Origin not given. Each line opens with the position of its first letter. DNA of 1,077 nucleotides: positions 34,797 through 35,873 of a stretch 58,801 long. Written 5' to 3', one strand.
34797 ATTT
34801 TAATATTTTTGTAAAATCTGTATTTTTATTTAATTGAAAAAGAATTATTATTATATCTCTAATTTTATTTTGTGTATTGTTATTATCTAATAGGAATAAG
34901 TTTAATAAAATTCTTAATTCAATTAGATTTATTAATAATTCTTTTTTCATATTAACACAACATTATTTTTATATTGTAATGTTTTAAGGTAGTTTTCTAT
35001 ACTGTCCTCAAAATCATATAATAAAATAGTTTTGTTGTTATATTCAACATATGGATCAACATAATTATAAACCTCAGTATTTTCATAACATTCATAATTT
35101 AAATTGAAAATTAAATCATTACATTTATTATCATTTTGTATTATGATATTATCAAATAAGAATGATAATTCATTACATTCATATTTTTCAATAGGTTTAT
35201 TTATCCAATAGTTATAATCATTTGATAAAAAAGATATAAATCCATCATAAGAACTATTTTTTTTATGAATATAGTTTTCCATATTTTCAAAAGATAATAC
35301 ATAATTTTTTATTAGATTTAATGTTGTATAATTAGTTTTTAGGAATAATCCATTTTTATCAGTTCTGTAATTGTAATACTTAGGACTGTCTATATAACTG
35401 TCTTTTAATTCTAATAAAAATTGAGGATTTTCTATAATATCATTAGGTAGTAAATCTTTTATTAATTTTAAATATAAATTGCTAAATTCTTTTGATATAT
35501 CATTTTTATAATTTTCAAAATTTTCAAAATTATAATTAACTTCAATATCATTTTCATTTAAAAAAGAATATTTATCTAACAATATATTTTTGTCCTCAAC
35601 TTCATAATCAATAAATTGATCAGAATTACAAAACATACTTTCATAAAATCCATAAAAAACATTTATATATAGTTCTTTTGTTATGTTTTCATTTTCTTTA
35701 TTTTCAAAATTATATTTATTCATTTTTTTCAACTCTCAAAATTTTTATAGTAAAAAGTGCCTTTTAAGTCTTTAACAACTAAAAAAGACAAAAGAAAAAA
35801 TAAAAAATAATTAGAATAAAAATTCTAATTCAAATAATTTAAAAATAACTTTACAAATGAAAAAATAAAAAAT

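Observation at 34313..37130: Array of very AT-rich gene cassettes, each with the same promoter-leader and a T-rich terminator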

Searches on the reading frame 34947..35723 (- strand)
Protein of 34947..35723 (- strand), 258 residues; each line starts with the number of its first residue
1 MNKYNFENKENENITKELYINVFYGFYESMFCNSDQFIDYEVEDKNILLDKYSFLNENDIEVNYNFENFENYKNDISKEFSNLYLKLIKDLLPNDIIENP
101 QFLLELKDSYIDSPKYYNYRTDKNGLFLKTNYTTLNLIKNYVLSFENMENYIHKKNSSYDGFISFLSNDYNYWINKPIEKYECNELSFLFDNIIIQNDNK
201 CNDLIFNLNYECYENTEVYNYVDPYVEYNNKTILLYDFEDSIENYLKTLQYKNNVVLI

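Call 11: search_protein_families(library=pfam, proteins=[window:34947-35723:-], max_evalue=1)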
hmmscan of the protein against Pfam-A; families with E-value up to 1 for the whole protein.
window:34947-35723:- (258 aa): 0 families

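Call 12: search_protein_families(library=phrogs, proteins=[window:34947-35723:-], max_evalue=1)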
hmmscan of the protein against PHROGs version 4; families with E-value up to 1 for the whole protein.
window:34947-35723:- (258 aa): 2 families
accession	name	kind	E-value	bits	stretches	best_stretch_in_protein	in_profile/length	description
phrog_27689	-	unknown function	0.1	13.8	1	71-128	7-61/96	-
phrog_10238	-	unknown function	0.1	13.7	0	76-108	11-43/64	-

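Call 16: find_homologous_proteins(query=window:34947-35723:-, max_evalue=0.001)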
Query window:34947-35723:- (258 aa): 46 proteins with E <= 0.001 among 810 candidates.
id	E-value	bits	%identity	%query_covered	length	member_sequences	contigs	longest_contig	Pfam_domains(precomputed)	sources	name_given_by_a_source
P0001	2.3e-158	544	100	100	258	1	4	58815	-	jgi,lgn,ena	-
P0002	7.6e-136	470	90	100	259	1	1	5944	-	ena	-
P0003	3.7e-135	468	89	100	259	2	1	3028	-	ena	-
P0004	2.8e-131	455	87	100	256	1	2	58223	-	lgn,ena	-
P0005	7.5e-130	450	87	100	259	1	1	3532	-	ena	-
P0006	1.8e-129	449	88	100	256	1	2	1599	-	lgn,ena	-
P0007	4.5e-129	448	87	100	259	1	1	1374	-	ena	-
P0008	1.7e-127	443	85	100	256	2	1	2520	-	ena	-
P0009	9.6e-127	440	85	100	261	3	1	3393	-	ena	-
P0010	1.4e-126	440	82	100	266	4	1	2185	-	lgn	-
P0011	4.6e-126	438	83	100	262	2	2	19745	-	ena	-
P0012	6.3e-126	437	85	100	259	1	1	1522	-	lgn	-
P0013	4.2e-124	431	82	100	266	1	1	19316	-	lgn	-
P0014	7.8e-123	427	84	96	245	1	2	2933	-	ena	-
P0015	1.8e-122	426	84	98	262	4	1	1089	-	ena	-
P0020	3.2e-118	412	81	99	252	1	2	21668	-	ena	-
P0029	8.2e-72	260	61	92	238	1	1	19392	-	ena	-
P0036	1.1e-32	132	38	87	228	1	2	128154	-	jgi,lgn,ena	-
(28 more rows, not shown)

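Call 28: find_encoding_contigs(protein=P0004, flank=10000, max_places=3)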
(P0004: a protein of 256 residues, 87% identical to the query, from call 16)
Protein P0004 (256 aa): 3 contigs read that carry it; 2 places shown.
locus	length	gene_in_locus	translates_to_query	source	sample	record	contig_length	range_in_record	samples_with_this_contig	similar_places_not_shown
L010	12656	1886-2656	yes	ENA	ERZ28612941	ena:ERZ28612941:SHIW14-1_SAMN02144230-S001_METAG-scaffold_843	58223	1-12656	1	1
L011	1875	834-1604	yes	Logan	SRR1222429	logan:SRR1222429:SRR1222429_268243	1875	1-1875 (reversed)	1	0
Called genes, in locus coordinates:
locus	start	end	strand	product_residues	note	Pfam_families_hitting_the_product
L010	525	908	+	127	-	-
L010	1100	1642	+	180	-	-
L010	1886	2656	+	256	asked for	-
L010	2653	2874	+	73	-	-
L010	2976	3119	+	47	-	-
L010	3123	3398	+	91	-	-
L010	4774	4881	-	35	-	-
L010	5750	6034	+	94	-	-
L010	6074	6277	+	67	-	-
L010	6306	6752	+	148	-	PF20901:Sf6_terminase (faint)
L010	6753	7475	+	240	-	PF07460:NUMOD3 (weak)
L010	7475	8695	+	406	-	PF03237:Terminase_6N, PF04466:Terminase_3, PF17288:Terminase_3C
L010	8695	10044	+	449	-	-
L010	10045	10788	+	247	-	-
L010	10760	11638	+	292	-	-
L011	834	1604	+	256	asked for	-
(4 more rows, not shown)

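Call 29: find_encoding_contigs(protein=P0036, flank=10000, max_places=3)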
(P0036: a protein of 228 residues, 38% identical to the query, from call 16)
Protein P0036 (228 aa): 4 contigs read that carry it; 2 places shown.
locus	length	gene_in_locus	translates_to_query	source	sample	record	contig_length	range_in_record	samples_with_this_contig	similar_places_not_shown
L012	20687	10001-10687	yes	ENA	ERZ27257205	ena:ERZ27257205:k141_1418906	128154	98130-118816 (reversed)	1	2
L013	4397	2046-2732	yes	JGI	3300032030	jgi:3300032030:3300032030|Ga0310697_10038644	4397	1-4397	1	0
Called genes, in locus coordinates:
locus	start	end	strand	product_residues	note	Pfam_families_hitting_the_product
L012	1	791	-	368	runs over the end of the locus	-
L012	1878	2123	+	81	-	-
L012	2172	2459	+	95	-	-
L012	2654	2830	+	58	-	-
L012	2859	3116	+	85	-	-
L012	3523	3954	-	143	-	-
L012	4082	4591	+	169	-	-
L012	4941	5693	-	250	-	-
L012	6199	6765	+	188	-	PF02481:DNA_processg_A, PF10686:YAcAr (faint)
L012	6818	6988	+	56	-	-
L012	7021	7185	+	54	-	-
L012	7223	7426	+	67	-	-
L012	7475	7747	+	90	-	-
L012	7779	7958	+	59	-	-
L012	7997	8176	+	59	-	-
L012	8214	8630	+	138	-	-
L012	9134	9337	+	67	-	-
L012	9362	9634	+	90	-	-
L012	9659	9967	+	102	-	-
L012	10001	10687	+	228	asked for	-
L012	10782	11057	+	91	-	-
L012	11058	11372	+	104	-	-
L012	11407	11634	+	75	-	-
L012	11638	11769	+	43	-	-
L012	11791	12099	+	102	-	-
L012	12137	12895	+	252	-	PF17338:GP88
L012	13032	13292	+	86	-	-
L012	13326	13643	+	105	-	-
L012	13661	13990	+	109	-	PF08797:HIRAN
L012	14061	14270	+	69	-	-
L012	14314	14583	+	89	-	-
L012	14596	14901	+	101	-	-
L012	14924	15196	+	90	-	-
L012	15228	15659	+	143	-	-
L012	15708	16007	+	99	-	-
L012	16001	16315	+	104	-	-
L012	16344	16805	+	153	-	-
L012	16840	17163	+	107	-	PF04266:ASCH (weak)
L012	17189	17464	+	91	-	-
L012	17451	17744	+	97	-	-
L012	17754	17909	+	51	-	-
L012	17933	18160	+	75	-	-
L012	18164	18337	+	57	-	-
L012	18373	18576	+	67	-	-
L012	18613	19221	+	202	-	-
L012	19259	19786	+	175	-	-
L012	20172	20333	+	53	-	-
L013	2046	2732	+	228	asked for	-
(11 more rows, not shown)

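Call 44: find_encoding_contigs(protein=P0020, flank=10000, max_places=2)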
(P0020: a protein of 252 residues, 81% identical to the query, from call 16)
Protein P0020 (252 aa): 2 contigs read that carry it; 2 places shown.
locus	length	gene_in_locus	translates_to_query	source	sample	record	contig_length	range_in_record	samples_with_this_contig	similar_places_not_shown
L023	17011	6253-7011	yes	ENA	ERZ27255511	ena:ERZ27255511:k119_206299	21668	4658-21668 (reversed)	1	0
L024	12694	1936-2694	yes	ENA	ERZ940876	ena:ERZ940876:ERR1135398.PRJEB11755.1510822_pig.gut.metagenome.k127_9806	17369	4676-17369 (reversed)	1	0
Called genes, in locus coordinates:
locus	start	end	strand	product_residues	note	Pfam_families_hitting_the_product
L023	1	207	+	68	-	?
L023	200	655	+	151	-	-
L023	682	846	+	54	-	-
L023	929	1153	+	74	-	-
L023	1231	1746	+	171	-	-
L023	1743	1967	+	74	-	-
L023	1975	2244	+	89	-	-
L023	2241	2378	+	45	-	-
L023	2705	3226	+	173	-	-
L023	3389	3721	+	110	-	-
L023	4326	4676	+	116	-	-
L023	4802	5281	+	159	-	-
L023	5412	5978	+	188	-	-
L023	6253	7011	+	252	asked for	-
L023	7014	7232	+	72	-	-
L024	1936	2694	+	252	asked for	-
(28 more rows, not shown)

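Call 45: find_encoding_contigs(protein=P0011, flank=10000, max_places=2)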
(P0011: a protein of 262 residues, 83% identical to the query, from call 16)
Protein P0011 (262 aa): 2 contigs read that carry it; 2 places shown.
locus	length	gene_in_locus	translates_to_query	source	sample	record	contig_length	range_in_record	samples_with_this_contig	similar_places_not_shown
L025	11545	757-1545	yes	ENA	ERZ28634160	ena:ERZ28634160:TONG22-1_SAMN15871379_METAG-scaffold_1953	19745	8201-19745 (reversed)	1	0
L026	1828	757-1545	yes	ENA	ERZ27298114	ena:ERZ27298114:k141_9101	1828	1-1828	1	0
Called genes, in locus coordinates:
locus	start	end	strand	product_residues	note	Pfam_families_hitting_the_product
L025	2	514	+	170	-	?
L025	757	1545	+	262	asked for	-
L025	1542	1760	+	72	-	-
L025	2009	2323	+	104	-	-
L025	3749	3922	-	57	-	-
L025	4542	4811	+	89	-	-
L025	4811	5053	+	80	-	-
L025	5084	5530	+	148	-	PF01527:HTH_Tnp_1 (faint)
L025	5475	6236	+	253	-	PF07460:NUMOD3 (faint)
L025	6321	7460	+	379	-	PF03237:Terminase_6N, PF04466:Terminase_3, PF17288:Terminase_3C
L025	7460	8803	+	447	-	PF06074:Portal_Mu (faint)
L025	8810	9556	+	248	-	-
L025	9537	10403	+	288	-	-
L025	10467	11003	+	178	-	-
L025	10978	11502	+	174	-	PF11974:bMG3 (faint), PF24025:Ig_DR_A0283-like (faint), PF13620:CarboxypepD_reg, PF17802:SpaA (faint), PF13620:CarboxypepD_reg, PF13715:CarbopepD_reg_2 (weak)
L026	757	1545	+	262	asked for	-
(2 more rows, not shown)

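Call 46: find_encoding_contigs(protein=P0013, flank=10000, max_places=2)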
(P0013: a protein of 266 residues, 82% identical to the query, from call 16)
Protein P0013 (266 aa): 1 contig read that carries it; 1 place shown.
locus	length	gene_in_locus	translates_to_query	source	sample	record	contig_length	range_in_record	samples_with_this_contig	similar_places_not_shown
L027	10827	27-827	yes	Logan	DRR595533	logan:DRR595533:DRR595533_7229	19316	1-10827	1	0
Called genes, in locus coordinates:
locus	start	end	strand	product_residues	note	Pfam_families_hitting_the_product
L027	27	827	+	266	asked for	-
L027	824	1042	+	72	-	-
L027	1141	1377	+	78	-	-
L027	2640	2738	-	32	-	-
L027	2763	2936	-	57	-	-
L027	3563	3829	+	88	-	-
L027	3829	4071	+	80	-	-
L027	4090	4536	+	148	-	-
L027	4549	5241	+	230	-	PF07460:NUMOD3 (faint)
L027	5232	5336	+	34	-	-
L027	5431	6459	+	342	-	PF03237:Terminase_6N, PF04466:Terminase_3, PF17288:Terminase_3C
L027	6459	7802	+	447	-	PF06074:Portal_Mu (faint)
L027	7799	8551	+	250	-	-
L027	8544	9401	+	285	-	-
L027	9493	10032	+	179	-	-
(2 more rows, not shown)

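Call 47: find_encoding_contigs(protein=P0029, flank=10000, max_places=2)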
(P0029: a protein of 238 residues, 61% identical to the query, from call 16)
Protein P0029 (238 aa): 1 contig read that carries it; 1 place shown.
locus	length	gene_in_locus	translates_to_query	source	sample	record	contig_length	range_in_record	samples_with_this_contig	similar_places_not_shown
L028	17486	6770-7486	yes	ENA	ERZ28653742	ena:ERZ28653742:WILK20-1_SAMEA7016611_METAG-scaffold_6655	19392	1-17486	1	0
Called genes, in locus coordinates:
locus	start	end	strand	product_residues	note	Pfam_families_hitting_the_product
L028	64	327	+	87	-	-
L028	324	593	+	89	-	-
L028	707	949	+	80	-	-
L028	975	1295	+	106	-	-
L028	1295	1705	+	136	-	-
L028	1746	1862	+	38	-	-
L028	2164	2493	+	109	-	-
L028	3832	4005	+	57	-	-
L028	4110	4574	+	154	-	-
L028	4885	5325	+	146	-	-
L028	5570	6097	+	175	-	-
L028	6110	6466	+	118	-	-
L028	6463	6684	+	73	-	-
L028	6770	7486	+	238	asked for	-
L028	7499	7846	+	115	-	-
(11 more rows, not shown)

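Call 55: search_solved_structures(query=A2, max_evalue=10)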
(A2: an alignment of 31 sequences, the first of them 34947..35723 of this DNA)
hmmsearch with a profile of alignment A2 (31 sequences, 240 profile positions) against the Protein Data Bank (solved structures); distinct sequences matched with E-value up to 10: 1.
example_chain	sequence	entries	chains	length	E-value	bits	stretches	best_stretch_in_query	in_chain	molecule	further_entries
6zzx_4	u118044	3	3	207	0.033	17.2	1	116-178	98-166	Lhca4 | Chlorophyll a-b binding protein, chloroplastic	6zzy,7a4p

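Call 59: predict_structure(alignment_id=A2)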
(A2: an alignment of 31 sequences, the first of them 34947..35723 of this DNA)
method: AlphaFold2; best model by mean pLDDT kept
length: 258 residues; sequences in the alignment: 31
mean_pLDDT: 89.6   pTM: 0.84
mean pLDDT of the five models: 89.6, 88.6, 88.4, 87.9, 86.8
residues with pLDDT >= 90: 192; 70-90: 38; 50-70: 21; < 50: 7
segments of 3 or more residues with pLDDT < 50: 1-7
pLDDT, mean of each block of 10 residues (from residue 1): 49 93 91 91 96 92 94 97 98 96 97 75 94 97 94 83 77 95 96 87 89 95 94 95 89 70
secondary structure, 60 per line:
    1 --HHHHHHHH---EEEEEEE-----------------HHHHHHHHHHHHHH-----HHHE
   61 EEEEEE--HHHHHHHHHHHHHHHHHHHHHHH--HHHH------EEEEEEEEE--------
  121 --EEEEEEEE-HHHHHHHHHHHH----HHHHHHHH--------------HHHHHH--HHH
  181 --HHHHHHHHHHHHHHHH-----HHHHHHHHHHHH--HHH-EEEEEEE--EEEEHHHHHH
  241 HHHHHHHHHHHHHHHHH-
elements in order: H3-10 E14-20 H38-51 E60-66 H69-91 H94-97 E104-112 E123-130 H132-143 H148-155 H170-175 H183-198 H204-215 E222-228 E231-234 H235-257

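Call 62: fold_search(model_id=the predicted structure, library=pdb)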
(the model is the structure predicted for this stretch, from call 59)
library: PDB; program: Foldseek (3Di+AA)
matches with E <= 10: 453; with E <= 0.001: 0
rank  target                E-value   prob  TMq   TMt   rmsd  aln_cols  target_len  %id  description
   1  6z1p_Aw               1.5e-01  0.08  0.13  0.10  26.5       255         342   10  Structure of the mitochondrial ribosome from Tetrahymena thermophila (released 2020-06-24)
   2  5wpj_A                2.5e-01  0.14  0.15  0.12  17.6       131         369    9  Structure of the class II 3-hydroxy-3-methylglutaryl-CoA reductase from Streptococcus pneumoniae bound to NADPH in ope (released 2018-04-25)
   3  4ral_B                2.9e-01  0.06  0.14  0.05  19.4       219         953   13  Crystal structure of insulin degrading enzyme in complex with macrophage inflammatory protein 1 beta (released 2015-05-13)
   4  3n57_A                3.1e-01  0.07  0.15  0.06  18.3       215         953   13  Crystal Structure of human Insulin-degrading enzyme (IDE) in complex with human atrial natriuretic peptide (ANP) (released 2010-11-17)
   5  5wpj_B                3.9e-01  0.14  0.16  0.11  17.9       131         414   10  Structure of the class II 3-hydroxy-3-methylglutaryl-CoA reductase from Streptococcus pneumoniae bound to NADPH in ope (released 2018-04-25)
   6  3hgz_A                4.1e-01  0.06  0.15  0.05  19.6       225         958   13  Crystal structure of human insulin-degrading enzyme in complex with amylin (released 2009-12-08)
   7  5wpj_C                4.4e-01  0.13  0.16  0.12  17.9       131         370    9  Structure of the class II 3-hydroxy-3-methylglutaryl-CoA reductase from Streptococcus pneumoniae bound to NADPH in ope (released 2018-04-25)
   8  1q2l                  4.7e-01  0.06  0.16  0.06  22.0       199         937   11  Crystal Structure of pitrilysin (released 2005-05-17)
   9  2wc0_B                4.7e-01  0.05  0.14  0.05  19.5       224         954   13  crystal structure of human insulin degrading enzyme in complex with iodinated insulin (released 2009-03-24)
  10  2ypu_B                5.2e-01  0.06  0.14  0.05  18.3       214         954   13  human insulin degrading enzyme E111Q in complex with inhibitor compound 41367 (released 2012-11-28)
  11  3qau                  5.5e-01  0.09  0.15  0.10  17.1       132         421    7  3-Hydroxy-3-MethylGlutaryl-Coenzyme A Reductase from Streptococcus pneumoniae (released 2011-01-26)
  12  6ac9_A                5.8e-01  0.06  0.14  0.12  13.7       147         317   10  Crystal structure of human Vaccinia-related kinase 1 (VRK1) in complex with AMP-PNP (released 2018-12-26)
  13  6ofs                  6.6e-01  0.06  0.15  0.05  17.5       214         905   11  The crystal structure of the periplasmic protease PqqL from Escherichia coli (released 2019-10-02)
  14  5wpj_D                7.4e-01  0.09  0.15  0.10  17.1       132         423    8  Structure of the class II 3-hydroxy-3-methylglutaryl-CoA reductase from Streptococcus pneumoniae bound to NADPH in ope (released 2018-04-25)
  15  8bu2_H                7.8e-01  0.06  0.12  0.10  15.2       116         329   13  Structure of DDB1 bound to DS18-engaged CDK12-cyclin K (released 2023-09-13)
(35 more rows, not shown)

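Call 65: fold_search(model_id=the predicted structure, library=viral)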
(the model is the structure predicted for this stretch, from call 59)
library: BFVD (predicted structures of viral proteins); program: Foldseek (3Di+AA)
matches with E <= 10: 416; with E <= 0.001: 9
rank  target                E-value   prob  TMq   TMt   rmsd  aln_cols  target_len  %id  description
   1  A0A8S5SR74            1.8e-07  1.00  0.51  0.46   6.0       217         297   16  Uncharacterized protein [Podoviridae sp. ctXBg1]
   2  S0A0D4                3.3e-07  1.00  0.51  0.65   5.9       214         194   17  Uncharacterized protein [Cellulophaga phage phi17:2]
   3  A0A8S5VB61            7.0e-07  1.00  0.55  0.65   6.0       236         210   19  Uncharacterized protein [Siphoviridae sp. ct0vA12]
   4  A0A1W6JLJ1            1.8e-06  1.00  0.36  0.48   7.2       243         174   16  Uncharacterized protein [Lactococcus phage AM8]
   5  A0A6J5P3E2            6.5e-06  1.00  0.41  0.58   7.4       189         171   22  Uncharacterized protein [uncultured Caudovirales phage]
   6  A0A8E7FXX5            1.7e-05  1.00  0.42  0.52   7.5       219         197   17  (no name in the UniProt tables at hand)
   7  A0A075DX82            1.8e-04  1.00  0.37  0.49   8.7       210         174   14  (no name in the UniProt tables at hand)
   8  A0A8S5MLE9            5.6e-04  1.00  0.42  0.45   7.6       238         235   14  Uncharacterized protein [Podoviridae sp. ctlpi2]
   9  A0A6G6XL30            7.1e-04  0.98  0.32  0.32  12.6       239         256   13  (no name in the UniProt tables at hand)
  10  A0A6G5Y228            1.3e-03  1.00  0.35  0.40  11.2       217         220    7  (no name in the UniProt tables at hand)
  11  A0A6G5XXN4            3.1e-03  0.99  0.31  0.34  12.1       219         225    6  (no name in the UniProt tables at hand)
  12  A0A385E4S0            8.2e-02  0.20  0.17  0.22  21.0       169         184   15  (no name in the UniProt tables at hand)
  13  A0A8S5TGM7            1.5e-01  0.08  0.11  0.13  16.4       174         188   13  Uncharacterized protein [Myoviridae sp. ctIty1]
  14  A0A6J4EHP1            3.6e-01  0.04  0.12  0.12  20.7       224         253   11  (no name in the UniProt tables at hand)
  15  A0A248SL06            4.8e-01  0.06  0.10  0.08  20.4       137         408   10  (no name in the UniProt tables at hand)
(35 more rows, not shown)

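Call 67: search_protein_families(library=pfam, alignment_id=A2, max_evalue=0.1)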
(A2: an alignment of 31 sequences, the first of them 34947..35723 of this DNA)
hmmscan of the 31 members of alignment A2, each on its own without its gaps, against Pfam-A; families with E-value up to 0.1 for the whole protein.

A. member 1, window:34947-35723:- (258 aa): 0 families

B. families by the number of members that match (of 31 scanned): 4 families
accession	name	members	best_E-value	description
PF03489.22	SapB_2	5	0.051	Saposin-like type B, region 2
PF06935.16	DUF1284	1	0.023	Protein of unknown function (DUF1284)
PF13108.11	DUF3969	1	0.037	Protein of unknown function (DUF3969)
PF20902.2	CXCL16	1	0.056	C-X-C motif chemokine 16 domain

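Call 92: search_protein_representatives(alignment_id=A2)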
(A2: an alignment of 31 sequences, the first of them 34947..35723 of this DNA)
Query: 31 sequences, 240 profile positions. Proteins with E-value up to 0.001 (for the whole library): 3185; up to 1e-10: 1580; up to 1e-30: 25. The best 150 are listed.
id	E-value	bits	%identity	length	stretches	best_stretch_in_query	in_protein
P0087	2.3e-90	319.0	-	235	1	2-229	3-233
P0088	3.0e-85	302.2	-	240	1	4-233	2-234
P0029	1.2e-84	300.2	-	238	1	3-240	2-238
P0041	2.4e-80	286.2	-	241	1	3-234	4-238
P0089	1.1e-77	277.5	-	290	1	3-229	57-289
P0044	4.0e-74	265.8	-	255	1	4-237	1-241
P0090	8.4e-72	258.2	-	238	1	1-229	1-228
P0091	1.8e-71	257.1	-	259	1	4-236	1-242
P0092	3.8e-69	249.5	-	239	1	4-229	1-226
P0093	7.4e-68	245.3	-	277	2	2-188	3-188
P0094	7.1e-67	242.1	-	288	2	2-235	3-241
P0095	7.0e-66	238.8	-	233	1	4-228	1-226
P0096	8.2e-62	225.5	-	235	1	3-220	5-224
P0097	2.0e-61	224.2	-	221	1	4-222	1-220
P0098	4.1e-56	206.8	-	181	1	4-172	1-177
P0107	1.0e-27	113.8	-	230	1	6-224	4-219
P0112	1.4e-25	106.8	-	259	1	5-230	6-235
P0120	1.8e-23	100.0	-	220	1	6-217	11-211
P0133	9.7e-23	97.6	-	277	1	6-210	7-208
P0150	1.2e-21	93.9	-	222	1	4-189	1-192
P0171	8.4e-21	91.2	-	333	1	10-188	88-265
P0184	1.6e-20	90.3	-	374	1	6-209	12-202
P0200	3.0e-20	89.4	-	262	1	6-191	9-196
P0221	7.5e-20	88.1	-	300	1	12-197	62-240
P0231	1.2e-19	87.4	-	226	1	3-220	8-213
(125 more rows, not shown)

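Call 93: search_protein_families(library=pfam, proteins=[P0107, P0112, P0120, P0133, P0150, P0171, P0184, P0200, P0221, P0231], max_evalue=0.01)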
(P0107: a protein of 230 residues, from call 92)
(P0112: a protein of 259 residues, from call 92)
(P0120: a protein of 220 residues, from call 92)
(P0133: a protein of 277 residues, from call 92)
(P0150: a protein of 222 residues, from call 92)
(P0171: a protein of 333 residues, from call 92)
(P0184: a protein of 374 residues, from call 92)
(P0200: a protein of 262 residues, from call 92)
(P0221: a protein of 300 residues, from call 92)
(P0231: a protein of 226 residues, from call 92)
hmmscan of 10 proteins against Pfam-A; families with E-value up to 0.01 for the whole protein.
P0107 (230 aa): 0 families

P0112 (259 aa): 0 families

P0120 (220 aa): 0 families

P0133 (277 aa): 0 families

P0150 (222 aa): 0 families

P0171 (333 aa): 0 families

P0184 (374 aa): 0 families

P0200 (262 aa): 0 families

P0221 (300 aa): 0 families

P0231 (226 aa): 0 families
